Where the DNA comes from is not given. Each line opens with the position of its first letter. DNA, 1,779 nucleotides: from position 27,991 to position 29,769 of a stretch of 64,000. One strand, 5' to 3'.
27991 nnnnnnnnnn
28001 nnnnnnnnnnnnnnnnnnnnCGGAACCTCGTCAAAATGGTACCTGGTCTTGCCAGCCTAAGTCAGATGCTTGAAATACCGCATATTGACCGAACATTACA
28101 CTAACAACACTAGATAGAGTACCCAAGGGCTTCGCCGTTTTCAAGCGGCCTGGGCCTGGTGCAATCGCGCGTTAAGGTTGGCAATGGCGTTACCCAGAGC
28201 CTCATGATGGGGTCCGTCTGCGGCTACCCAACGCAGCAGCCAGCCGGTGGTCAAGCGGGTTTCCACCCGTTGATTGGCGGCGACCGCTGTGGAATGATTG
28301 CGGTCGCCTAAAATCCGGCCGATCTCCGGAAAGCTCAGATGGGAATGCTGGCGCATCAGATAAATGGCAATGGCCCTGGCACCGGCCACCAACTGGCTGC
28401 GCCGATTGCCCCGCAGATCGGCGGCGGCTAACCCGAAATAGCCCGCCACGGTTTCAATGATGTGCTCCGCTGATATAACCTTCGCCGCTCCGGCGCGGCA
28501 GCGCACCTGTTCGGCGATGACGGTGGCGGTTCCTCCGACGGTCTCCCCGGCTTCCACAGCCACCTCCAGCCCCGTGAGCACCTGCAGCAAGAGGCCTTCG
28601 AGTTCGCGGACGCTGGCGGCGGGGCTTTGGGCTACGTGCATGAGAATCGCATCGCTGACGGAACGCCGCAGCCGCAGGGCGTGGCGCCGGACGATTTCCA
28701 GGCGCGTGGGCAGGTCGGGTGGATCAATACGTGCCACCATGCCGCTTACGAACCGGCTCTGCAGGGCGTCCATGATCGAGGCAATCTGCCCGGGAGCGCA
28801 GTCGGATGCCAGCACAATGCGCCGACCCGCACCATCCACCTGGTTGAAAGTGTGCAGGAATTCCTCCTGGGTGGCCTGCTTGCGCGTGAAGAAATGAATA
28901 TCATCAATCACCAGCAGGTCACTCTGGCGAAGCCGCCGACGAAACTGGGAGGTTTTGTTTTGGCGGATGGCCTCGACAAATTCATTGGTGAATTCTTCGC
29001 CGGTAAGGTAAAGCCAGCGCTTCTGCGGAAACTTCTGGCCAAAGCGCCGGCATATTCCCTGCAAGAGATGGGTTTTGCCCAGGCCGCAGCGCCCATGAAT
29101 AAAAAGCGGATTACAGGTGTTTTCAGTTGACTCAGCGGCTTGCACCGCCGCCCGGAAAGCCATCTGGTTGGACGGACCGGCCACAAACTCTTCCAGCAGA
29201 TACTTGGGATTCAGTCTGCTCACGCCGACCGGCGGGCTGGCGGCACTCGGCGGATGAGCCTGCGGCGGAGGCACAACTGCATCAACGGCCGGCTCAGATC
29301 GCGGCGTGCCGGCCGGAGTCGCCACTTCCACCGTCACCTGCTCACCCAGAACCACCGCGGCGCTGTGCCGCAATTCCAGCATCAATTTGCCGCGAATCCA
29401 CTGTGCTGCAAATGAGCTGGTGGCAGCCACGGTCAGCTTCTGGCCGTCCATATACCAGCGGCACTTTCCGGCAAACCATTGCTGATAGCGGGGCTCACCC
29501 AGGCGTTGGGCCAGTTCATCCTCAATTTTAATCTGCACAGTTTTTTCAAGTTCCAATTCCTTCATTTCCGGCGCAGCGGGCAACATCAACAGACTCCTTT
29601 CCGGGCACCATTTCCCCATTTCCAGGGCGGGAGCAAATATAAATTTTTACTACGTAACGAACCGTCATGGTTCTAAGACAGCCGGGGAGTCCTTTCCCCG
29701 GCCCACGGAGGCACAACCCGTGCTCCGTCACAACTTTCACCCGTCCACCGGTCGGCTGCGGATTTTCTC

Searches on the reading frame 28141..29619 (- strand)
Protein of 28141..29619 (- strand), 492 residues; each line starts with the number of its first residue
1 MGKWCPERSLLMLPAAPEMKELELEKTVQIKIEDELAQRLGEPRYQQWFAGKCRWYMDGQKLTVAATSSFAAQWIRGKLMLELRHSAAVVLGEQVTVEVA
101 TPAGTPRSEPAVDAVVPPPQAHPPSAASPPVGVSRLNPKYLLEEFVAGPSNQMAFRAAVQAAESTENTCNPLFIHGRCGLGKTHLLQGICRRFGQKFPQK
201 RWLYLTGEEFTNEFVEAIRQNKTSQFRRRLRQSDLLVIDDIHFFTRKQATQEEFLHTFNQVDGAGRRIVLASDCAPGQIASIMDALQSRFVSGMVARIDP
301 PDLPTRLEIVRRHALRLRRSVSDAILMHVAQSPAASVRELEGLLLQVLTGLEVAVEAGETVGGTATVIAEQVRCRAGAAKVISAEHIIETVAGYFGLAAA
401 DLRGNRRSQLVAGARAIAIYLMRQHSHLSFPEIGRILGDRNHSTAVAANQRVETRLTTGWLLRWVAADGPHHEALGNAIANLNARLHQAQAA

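Call 74: search_protein_families(library=pfam, max_evalue=0.00001, proteins=[window:28141-29619:-])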
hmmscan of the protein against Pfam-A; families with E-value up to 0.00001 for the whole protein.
window:28141-29619:- (492 aa): 2 families
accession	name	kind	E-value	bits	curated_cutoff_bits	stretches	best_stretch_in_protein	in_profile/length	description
PF00308.24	Bac_DnaA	-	9e-56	189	23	1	136-295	1-160/162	Bacterial DnaA ATPAse domain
PF08299.17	Bac_DnaA_C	-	5.7e-20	71.6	31.5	1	385-452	2-69/69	Bacterial dnaA protein helix-turn-helix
